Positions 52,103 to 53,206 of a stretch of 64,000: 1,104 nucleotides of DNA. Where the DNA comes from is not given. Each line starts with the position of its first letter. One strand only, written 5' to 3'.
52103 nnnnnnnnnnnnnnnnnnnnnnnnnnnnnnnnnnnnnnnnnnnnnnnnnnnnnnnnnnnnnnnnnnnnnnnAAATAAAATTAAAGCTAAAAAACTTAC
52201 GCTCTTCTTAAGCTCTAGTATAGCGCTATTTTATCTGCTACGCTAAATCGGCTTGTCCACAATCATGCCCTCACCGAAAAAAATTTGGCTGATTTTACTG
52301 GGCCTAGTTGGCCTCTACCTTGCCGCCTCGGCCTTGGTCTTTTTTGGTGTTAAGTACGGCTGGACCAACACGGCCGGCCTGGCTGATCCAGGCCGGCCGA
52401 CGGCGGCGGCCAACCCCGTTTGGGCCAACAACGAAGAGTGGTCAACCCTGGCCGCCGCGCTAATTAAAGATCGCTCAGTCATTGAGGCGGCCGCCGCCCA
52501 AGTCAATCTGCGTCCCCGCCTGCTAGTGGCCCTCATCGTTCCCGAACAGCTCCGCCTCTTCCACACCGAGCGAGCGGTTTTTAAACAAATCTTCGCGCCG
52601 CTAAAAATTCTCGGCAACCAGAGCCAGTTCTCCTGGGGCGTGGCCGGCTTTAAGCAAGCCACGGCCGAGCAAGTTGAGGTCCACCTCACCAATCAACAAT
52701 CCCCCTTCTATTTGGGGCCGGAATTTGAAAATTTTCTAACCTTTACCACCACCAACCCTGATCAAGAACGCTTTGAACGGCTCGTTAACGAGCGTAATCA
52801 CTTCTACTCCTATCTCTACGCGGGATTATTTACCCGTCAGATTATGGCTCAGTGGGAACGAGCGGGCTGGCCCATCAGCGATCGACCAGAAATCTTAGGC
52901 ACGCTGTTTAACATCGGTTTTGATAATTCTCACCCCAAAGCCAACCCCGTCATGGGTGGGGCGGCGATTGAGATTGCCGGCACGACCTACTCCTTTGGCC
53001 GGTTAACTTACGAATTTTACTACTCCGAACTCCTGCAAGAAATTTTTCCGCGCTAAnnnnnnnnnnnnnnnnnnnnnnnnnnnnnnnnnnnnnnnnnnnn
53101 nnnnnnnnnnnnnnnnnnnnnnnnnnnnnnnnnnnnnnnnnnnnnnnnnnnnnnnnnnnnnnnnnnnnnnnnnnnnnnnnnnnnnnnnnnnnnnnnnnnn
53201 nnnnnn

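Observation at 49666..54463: The S10 ribosomal operon is split between rplB and rpsS by a 4.7-kb block of surface-protein genes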

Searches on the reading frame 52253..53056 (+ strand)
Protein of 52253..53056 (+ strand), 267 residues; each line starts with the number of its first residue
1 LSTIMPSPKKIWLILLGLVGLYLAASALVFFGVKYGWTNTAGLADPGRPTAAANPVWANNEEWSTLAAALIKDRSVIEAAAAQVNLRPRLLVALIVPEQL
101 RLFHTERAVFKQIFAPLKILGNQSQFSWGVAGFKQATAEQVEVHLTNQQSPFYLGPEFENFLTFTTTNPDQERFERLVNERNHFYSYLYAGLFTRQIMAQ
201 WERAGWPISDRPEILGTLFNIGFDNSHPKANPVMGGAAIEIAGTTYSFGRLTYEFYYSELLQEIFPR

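Call 3: search_protein_families(library=pfam, proteins=[window:52253-53056:+], max_evalue=0.1)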
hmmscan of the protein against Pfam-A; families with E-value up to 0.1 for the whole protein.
window:52253-53056:+ (267 aa): 0 families

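Call 4: search_protein_families(library=ncbifam, proteins=[window:52253-53056:+], max_evalue=0.1)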
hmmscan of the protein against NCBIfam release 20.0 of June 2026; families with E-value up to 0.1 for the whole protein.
window:52253-53056:+ (267 aa): 0 families

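Call 32: find_homologous_proteins(query=window:52253-53056:+, max_evalue=0.001)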
Query window:52253-53056:+ (267 aa): 1861 proteins with E <= 0.001 among 7750 candidates; the best 120 are listed.
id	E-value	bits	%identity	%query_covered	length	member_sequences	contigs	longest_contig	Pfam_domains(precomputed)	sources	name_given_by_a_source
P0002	2.5e-162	556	92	99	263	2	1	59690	-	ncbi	-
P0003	4.4e-91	323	60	93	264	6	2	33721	-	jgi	-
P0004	8.0e-91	322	57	95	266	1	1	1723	-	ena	-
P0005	4.1e-89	316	54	94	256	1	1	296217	-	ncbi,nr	ncbi:DUF1402 family protein [Candidatus Nomurabacteria bacterium]|nr:DUF1402 family protein [Candida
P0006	8.4e-89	315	56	97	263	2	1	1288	-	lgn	-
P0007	2.6e-88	314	56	95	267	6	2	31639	-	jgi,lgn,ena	jgi:hypothetical protein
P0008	3.5e-88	313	55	92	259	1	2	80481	-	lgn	-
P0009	4.6e-88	313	59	99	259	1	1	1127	-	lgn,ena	-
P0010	1.0e-87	312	55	94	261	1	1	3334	-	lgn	-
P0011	1.6e-87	311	55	99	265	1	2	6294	-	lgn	-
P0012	3.9e-87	310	54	99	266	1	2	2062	-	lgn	-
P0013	6.7e-87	309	55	92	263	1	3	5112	-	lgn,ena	-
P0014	1.4e-86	308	54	97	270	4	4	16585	-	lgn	-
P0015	1.1e-85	305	52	96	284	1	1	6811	-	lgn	-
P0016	1.5e-85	305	55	95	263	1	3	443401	-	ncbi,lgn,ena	ncbi:MAG: hypothetical protein AAB364_02515 [Patescibacteria group bacterium]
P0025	3.4e-83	297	53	96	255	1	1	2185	PF07182.17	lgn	-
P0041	1.4e-81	292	52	94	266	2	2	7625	PF07182.17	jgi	jgi:hypothetical protein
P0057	3.3e-80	287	52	97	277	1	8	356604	-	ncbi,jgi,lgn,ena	-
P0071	2.4e-79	284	51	97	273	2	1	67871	-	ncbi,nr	ncbi:MAG: hypothetical protein EXS46_00830 [Candidatus Taylorbacteria bacterium]|nr:hypothetical pro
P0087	3.0e-78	281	50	97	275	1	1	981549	PF07182.17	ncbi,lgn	ncbi:MAG: DUF1402 family protein [Patescibacteria group bacterium]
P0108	1.5e-77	278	53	95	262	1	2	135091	-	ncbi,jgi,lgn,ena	ncbi:MAG: hypothetical protein WC763_03780 [Candidatus Paceibacterota bacterium]|jgi:hypothetical pr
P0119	2.8e-77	278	49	97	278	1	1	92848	-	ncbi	-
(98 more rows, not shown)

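Call 34: find_encoding_contigs(protein=P0002, flank=10000, max_places=4)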
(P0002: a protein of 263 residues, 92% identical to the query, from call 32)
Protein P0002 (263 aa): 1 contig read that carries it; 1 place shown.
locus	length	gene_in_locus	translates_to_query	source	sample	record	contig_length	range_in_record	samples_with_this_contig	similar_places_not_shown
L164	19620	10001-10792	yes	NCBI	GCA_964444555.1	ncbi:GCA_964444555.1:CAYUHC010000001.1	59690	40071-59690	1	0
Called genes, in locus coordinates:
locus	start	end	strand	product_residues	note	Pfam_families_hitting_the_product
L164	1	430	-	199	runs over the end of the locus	PF00406:ADK, PF02223:Thymidylate_kin (faint), PF13207:AAA_17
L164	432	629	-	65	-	-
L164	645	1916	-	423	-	PF00344:SecY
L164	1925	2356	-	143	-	PF00828:Ribosomal_L27A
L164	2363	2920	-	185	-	PF00333:Ribosomal_S5, PF03719:Ribosomal_S5_C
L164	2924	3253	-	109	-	PF00861:Ribosomal_L18p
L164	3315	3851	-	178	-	PF00347:Ribosomal_L6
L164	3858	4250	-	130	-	PF00410:Ribosomal_S8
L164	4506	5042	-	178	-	PF00281:Ribosomal_L5, PF00673:Ribosomal_L5_C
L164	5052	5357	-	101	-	PF00467:KOW (weak), PF17136:ribosomal_L24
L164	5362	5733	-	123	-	PF00238:Ribosomal_L14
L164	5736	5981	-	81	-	PF00366:Ribosomal_S17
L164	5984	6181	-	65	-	PF00831:Ribosomal_L29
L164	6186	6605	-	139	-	PF00252:Ribosomal_L16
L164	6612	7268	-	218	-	PF07650:KH_2, PF00189:Ribosomal_S3_C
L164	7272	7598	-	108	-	PF00237:Ribosomal_L22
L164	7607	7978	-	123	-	PF00203:Ribosomal_S19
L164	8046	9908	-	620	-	PF14610:Psg1 (faint), PF10342:Kre9_KNH (faint)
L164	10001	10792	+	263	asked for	-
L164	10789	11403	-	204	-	PF00404:Dockerin_1 (weak)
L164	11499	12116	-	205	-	PF00404:Dockerin_1 (weak)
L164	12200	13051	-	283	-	PF00181:Ribosomal_L2_N, PF03947:Ribosomal_L2_C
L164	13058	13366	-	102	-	PF00276:Ribosomal_L23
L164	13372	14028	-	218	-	PF00573:Ribosomal_L4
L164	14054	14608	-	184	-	PF00297:Ribosomal_L3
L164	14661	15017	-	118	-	PF00338:Ribosomal_S10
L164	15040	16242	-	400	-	PF00009:GTP_EFTU, PF03144:GTP_EFTU_D2, PF03143:GTP_EFTU_D3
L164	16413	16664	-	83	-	-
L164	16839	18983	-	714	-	PF00009:GTP_EFTU, PF03144:GTP_EFTU_D2, PF22042:EF-G_D2, PF14492:EFG_III, PF16658:RF3_C (weak), PF03764:EFG_IV, PF00679:EFG_C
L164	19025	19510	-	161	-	PF00177:Ribosomal_S7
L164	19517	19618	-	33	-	?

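Call 35: find_encoding_contigs(protein=P0005, flank=8000, max_places=3)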
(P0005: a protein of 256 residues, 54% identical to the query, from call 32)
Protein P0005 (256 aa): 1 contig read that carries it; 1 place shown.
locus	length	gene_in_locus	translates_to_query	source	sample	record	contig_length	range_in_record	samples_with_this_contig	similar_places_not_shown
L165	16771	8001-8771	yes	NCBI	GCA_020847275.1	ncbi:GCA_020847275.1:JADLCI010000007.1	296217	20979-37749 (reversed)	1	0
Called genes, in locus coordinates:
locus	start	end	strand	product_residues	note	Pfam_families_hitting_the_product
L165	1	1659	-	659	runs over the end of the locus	PF13439:Glyco_transf_4 (faint), PF13579:Glyco_trans_4_4 (faint), PF00534:Glycos_transf_1, PF13692:Glyco_trans_1_4, PF00534:Glycos_transf_1 (weak), PF13524:Glyco_trans_1_2 (weak), PF13692:Glyco_trans_1_4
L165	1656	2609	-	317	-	PF13439:Glyco_transf_4 (weak), PF20706:GT4-conflict, PF00534:Glycos_transf_1, PF13692:Glyco_trans_1_4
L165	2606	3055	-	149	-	PF00534:Glycos_transf_1 (faint), PF13692:Glyco_trans_1_4 (weak)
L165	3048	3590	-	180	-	PF13439:Glyco_transf_4 (weak)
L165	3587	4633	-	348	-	PF13439:Glyco_transf_4, PF00534:Glycos_transf_1, PF13692:Glyco_trans_1_4, PF20706:GT4-conflict (weak), PF13524:Glyco_trans_1_2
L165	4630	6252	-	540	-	PF02534:T4SS-DNA_transf (weak), PF10412:TrwB_AAD_bind, PF12696:TraG-D_C (weak)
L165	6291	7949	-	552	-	PF10342:Kre9_KNH (faint), PF18911:PKD_4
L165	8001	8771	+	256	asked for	-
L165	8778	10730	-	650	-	-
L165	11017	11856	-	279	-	PF00181:Ribosomal_L2_N, PF03947:Ribosomal_L2_C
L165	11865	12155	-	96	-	PF00276:Ribosomal_L23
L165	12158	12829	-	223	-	PF00573:Ribosomal_L4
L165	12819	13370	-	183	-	PF00297:Ribosomal_L3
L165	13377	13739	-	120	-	PF00338:Ribosomal_S10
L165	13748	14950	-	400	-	PF00009:GTP_EFTU, PF03144:GTP_EFTU_D2, PF03143:GTP_EFTU_D3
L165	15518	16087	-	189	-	-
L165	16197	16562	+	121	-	-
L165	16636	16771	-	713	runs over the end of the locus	PF00009:GTP_EFTU, PF03144:GTP_EFTU_D2, PF22042:EF-G_D2, PF14492:EFG_III, PF16658:RF3_C (weak), PF03764:EFG_IV, PF00679:EFG_C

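Call 38: search_protein_families(library=pfam, alignment_id=A1, max_evalue=0.01)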
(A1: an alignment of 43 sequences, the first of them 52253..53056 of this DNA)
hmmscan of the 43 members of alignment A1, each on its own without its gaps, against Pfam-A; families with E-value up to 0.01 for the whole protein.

A. member 1, window:52253-53056:+ (267 aa): 0 families

B. families by the number of members that match (of 43 scanned): 3 families
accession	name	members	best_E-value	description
PF07182.16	DUF1402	22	4e-07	Protein of unknown function (DUF1402)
PF22130.1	Phage_gp38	1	0.0021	Lactococcus phage gp38-like protein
PF19867.5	DUF6340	1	0.0024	Family of unknown function (DUF6340)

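Call 39: search_solved_structures(query=A1, max_evalue=1)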
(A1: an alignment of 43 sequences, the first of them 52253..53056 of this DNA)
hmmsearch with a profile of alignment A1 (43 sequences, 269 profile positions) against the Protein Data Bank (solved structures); distinct sequences matched with E-value up to 1: 1.
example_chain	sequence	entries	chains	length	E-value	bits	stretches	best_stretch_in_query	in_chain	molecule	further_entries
6az1_a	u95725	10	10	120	0.63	12.5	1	40-104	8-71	ribosomal protein S25e | 40S ribosomal protein S25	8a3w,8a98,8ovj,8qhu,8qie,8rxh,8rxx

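Call 40: find_encoding_contigs(protein=P0016, flank=8000, max_places=2)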
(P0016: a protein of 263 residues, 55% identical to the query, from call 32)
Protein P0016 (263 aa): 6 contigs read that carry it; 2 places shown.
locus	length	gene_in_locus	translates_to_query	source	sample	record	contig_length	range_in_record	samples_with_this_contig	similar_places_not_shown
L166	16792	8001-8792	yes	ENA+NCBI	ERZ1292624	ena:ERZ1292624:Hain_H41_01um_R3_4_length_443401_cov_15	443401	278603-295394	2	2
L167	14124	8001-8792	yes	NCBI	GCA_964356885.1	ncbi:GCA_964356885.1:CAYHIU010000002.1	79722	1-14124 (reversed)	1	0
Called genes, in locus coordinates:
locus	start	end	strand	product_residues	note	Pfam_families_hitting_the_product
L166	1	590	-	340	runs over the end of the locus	PF00534:Glycos_transf_1 (weak), PF13692:Glyco_trans_1_4 (weak)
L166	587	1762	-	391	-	PF13439:Glyco_transf_4, PF13579:Glyco_trans_4_4 (weak), PF00534:Glycos_transf_1, PF13692:Glyco_trans_1_4, PF13524:Glyco_trans_1_2 (weak)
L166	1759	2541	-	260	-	PF13489:Methyltransf_23, PF01209:Ubie_methyltran (weak), PF13649:Methyltransf_25, PF13847:Methyltransf_31, PF08241:Methyltransf_11, PF08242:Methyltransf_12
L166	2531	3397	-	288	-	-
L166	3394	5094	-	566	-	PF02534:T4SS-DNA_transf, PF01935:DUF87 (weak), PF10412:TrwB_AAD_bind, PF12696:TraG-D_C (faint)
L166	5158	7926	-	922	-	-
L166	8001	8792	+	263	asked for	-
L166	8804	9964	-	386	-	-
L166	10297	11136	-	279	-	PF00181:Ribosomal_L2_N, PF03947:Ribosomal_L2_C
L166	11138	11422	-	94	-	PF00276:Ribosomal_L23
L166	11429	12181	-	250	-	PF00573:Ribosomal_L4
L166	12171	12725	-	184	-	PF00297:Ribosomal_L3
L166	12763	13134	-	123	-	PF00338:Ribosomal_S10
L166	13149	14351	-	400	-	PF00009:GTP_EFTU, PF03144:GTP_EFTU_D2, PF03143:GTP_EFTU_D3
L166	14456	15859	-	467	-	-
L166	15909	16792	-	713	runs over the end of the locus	PF00009:GTP_EFTU, PF03144:GTP_EFTU_D2, PF22042:EF-G_D2, PF14492:EFG_III, PF16658:RF3_C (weak), PF03764:EFG_IV, PF00679:EFG_C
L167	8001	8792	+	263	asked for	-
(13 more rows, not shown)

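Call 41: find_encoding_contigs(protein=P0087, flank=8000, max_places=2)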
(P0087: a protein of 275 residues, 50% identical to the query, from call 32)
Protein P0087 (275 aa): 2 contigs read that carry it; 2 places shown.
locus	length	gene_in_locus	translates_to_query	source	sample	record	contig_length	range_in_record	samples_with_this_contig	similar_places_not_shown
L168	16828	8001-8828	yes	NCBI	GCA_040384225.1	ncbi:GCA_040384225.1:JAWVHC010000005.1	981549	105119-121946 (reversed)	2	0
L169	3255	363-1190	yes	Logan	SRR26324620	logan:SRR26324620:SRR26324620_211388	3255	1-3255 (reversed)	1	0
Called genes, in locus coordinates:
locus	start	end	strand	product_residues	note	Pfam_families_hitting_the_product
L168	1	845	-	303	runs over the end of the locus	PF03690:MYG1_exonuc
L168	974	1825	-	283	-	PF00181:Ribosomal_L2_N, PF03947:Ribosomal_L2_C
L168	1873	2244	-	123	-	PF00276:Ribosomal_L23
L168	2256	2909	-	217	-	PF00573:Ribosomal_L4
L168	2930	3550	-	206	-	PF00297:Ribosomal_L3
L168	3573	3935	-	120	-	PF00338:Ribosomal_S10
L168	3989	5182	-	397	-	PF00009:GTP_EFTU, PF03144:GTP_EFTU_D2, PF03143:GTP_EFTU_D3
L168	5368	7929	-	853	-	-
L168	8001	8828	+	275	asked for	PF07182:DUF1402 (weak)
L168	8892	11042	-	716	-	PF00009:GTP_EFTU, PF03144:GTP_EFTU_D2, PF22042:EF-G_D2, PF14492:EFG_III, PF16658:RF3_C (weak), PF03764:EFG_IV, PF00679:EFG_C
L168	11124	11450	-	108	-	-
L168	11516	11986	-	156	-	PF00177:Ribosomal_S7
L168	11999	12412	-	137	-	PF00164:Ribosom_S12_S23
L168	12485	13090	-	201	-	PF02163:Peptidase_M50 (weak)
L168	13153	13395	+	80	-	PF00830:Ribosomal_L28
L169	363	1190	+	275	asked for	PF07182:DUF1402 (weak)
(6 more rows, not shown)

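Call 42: find_encoding_contigs(protein=P0057, flank=8000, max_places=2)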
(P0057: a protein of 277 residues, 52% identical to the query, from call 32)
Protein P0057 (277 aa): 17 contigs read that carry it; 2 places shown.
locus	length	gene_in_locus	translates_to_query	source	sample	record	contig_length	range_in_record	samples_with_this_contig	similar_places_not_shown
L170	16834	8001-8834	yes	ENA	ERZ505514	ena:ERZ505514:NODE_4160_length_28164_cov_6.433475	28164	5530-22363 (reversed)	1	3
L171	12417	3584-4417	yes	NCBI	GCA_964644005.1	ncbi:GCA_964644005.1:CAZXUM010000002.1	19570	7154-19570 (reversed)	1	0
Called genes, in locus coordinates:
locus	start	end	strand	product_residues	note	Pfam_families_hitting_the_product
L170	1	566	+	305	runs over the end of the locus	-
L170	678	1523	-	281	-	PF00181:Ribosomal_L2_N, PF03947:Ribosomal_L2_C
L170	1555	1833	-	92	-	PF00276:Ribosomal_L23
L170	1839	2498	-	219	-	PF00573:Ribosomal_L4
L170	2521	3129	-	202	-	PF00297:Ribosomal_L3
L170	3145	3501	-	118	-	PF00338:Ribosomal_S10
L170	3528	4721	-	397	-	PF00009:GTP_EFTU, PF03144:GTP_EFTU_D2, PF03143:GTP_EFTU_D3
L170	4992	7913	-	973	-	-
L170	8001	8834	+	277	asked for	-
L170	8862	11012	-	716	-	PF00009:GTP_EFTU, PF03144:GTP_EFTU_D2, PF22042:EF-G_D2, PF14492:EFG_III, PF16658:RF3_C (weak), PF03764:EFG_IV, PF00679:EFG_C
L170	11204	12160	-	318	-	-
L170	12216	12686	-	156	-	PF00177:Ribosomal_S7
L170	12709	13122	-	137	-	PF00164:Ribosom_S12_S23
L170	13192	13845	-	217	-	PF02163:Peptidase_M50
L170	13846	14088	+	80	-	PF00830:Ribosomal_L28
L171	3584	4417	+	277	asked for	-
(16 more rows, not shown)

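Call 43: predict_structure(alignment_id=A1)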
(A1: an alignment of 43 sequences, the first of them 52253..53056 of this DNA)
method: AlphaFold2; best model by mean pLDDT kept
length: 267 residues; sequences in the alignment: 43
mean_pLDDT: 88.4   pTM: 0.82
mean pLDDT of the five models: 88.4, 88.1, 87.8, 86.5, 85.6
residues with pLDDT >= 90: 184; 70-90: 53; 50-70: 20; < 50: 10
segments of 3 or more residues with pLDDT < 50: 117-125
pLDDT, mean of each block of 10 residues (from residue 1): 75 95 92 76 77 86 92 97 98 95 70 53 54 90 98 97 95 92 95 98 97 96 94 92 92 96 96
secondary structure, 60 per line:
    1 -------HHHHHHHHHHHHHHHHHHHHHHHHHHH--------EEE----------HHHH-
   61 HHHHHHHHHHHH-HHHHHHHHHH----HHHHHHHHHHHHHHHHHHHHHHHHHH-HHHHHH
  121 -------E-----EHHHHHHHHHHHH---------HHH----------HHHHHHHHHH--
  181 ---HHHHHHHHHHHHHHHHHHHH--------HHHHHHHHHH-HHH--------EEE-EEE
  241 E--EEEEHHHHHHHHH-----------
elements in order: H8-34 E43-45 H56-59 H61-72 H74-83 H88-113 H115-120 H135-146 H169-178 H184-203 H212-221 E234-236 E238-241 E244-247 H248-256

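Call 50: find_encoding_contigs(protein=P0108, flank=8000, max_places=2)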
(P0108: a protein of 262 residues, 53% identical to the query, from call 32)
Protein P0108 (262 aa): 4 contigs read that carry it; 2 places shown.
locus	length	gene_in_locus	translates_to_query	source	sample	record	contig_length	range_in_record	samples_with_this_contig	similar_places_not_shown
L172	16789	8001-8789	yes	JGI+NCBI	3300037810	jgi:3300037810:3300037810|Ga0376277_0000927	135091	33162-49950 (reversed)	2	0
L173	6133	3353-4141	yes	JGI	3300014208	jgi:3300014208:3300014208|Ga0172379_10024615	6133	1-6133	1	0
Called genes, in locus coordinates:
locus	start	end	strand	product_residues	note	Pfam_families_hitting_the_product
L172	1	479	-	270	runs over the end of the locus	PF00181:Ribosomal_L2_N, PF03947:Ribosomal_L2_C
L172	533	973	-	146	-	PF00276:Ribosomal_L23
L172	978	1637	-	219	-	PF00573:Ribosomal_L4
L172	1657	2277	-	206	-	PF00297:Ribosomal_L3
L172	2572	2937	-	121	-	PF00338:Ribosomal_S10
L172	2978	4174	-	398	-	PF00009:GTP_EFTU, PF03144:GTP_EFTU_D2, PF03143:GTP_EFTU_D3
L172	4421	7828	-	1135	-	-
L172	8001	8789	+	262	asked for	-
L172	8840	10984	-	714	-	PF00009:GTP_EFTU, PF03144:GTP_EFTU_D2, PF22042:EF-G_D2, PF14492:EFG_III, PF16658:RF3_C (weak), PF03764:EFG_IV, PF00679:EFG_C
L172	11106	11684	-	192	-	PF10543:ORF6N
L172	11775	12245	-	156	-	PF00177:Ribosomal_S7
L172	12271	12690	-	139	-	PF00164:Ribosom_S12_S23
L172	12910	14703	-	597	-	-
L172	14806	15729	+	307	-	PF08468:MTS_N, PF05175:MTS, PF08242:Methyltransf_12 (weak), PF13649:Methyltransf_25 (weak), PF13847:Methyltransf_31 (weak)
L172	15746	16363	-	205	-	PF02163:Peptidase_M50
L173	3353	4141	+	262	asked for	-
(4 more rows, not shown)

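Call 51: find_encoding_contigs(protein=P0071, flank=8000, max_places=2)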
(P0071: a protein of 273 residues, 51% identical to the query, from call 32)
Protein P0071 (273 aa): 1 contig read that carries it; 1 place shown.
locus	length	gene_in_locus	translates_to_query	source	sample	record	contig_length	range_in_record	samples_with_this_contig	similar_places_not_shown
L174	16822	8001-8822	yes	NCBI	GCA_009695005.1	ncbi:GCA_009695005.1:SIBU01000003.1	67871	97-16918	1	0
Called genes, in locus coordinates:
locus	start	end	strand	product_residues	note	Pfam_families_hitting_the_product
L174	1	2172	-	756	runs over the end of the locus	PF00404:Dockerin_1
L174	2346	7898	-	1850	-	PF01471:PG_binding_1 (weak), PF13946:DUF4214, PF00404:Dockerin_1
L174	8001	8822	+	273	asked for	-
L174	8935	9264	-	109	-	-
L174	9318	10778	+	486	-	-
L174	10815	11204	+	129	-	PF00404:Dockerin_1 (weak)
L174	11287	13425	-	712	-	PF00009:GTP_EFTU, PF03144:GTP_EFTU_D2, PF22042:EF-G_D2, PF14492:EFG_III, PF16658:RF3_C, PF03764:EFG_IV, PF00679:EFG_C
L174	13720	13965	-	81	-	-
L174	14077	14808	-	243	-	-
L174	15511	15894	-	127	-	-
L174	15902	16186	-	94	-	-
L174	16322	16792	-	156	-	PF00177:Ribosomal_S7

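Call 65: find_encoding_contigs(protein=P0003, flank=10000, max_places=2)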
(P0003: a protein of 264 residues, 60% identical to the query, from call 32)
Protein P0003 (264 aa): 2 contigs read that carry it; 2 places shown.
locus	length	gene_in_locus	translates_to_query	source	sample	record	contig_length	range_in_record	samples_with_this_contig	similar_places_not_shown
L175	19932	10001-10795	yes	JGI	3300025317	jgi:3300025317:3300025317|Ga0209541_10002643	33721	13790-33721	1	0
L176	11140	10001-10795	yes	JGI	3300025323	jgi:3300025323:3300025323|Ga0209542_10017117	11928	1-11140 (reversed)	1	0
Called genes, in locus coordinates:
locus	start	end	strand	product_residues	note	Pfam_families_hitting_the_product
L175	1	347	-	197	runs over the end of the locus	PF13671:AAA_33 (weak), PF00406:ADK, PF13207:AAA_17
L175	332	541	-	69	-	-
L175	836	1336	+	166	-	-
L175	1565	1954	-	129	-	PF02452:PemK_toxin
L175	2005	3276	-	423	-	PF00344:SecY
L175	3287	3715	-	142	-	-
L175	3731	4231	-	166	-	PF00333:Ribosomal_S5, PF03719:Ribosomal_S5_C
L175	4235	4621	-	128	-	PF00861:Ribosomal_L18p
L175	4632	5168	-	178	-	PF00347:Ribosomal_L6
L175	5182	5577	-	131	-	PF00410:Ribosomal_S8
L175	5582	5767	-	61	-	PF00253:Ribosomal_S14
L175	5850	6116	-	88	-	-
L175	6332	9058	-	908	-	PF01471:PG_binding_1 (faint), PF18911:PKD_4 (faint), PF00801:PKD (faint)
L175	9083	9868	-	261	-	-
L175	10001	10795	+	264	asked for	-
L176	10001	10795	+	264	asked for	-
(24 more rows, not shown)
